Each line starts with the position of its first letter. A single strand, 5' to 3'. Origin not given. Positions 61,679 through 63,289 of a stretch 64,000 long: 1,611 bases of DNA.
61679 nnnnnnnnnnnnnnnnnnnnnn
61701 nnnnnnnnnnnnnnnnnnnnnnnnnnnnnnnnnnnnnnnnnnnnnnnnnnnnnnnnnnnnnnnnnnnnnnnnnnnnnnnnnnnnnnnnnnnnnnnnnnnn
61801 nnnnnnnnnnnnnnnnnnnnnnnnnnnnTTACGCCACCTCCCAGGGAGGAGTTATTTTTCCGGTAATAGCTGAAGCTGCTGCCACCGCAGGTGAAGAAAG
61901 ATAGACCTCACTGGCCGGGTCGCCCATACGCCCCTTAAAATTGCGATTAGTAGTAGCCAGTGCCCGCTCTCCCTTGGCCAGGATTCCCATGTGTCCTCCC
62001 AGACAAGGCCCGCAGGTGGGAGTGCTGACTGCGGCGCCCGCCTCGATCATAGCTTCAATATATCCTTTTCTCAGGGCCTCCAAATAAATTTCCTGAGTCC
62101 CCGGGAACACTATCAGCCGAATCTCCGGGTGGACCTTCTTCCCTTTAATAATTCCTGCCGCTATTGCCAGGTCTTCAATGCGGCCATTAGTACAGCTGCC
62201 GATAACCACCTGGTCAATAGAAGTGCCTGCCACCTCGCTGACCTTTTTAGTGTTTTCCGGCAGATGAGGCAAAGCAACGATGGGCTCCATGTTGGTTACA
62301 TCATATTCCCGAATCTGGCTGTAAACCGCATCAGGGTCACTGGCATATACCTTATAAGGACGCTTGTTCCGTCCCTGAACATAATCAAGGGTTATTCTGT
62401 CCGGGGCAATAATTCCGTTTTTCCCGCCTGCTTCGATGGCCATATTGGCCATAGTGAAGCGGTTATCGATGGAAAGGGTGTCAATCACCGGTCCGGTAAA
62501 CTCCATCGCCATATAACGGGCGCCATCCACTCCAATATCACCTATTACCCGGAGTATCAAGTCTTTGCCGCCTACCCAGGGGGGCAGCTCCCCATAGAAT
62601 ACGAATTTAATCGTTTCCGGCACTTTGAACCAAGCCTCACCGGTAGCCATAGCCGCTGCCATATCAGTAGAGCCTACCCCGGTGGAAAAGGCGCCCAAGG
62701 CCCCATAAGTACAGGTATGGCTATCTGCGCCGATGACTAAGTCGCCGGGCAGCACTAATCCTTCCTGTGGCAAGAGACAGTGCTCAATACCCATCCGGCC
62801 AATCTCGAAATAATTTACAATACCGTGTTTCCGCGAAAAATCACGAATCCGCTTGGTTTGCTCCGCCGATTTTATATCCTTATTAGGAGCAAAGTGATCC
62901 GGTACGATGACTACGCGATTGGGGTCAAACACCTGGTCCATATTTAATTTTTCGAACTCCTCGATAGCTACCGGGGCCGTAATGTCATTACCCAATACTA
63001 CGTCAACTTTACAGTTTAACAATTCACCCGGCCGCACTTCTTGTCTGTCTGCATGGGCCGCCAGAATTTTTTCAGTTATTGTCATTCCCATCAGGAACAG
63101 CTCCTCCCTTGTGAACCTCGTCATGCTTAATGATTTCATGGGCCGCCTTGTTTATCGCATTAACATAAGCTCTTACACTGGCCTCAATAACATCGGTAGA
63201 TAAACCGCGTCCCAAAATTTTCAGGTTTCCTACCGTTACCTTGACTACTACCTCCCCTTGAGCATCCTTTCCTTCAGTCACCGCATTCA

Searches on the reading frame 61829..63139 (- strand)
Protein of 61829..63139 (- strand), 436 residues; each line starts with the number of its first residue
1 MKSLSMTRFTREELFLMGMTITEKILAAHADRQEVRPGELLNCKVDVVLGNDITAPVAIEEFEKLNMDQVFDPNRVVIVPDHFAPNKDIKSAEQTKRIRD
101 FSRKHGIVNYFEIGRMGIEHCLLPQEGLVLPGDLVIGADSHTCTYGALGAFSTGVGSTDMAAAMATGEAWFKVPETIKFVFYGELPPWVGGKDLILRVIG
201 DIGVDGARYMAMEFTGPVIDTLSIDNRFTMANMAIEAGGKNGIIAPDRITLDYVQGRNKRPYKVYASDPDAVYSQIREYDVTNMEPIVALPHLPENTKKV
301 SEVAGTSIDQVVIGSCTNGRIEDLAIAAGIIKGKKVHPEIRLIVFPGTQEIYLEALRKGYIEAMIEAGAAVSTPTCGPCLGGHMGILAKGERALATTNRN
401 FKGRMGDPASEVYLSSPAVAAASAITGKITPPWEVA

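Call 68: search_protein_families(library=pfam, proteins=[window:61829-63139:-], max_evalue=0.00001)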
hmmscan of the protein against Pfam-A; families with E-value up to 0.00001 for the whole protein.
window:61829-63139:- (436 aa): 1 family
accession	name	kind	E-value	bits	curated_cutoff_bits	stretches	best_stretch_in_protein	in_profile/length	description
PF00330.25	Aconitase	-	2.3e-102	343.8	28.7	2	23-303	1-306/463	Aconitase family (aconitate hydratase)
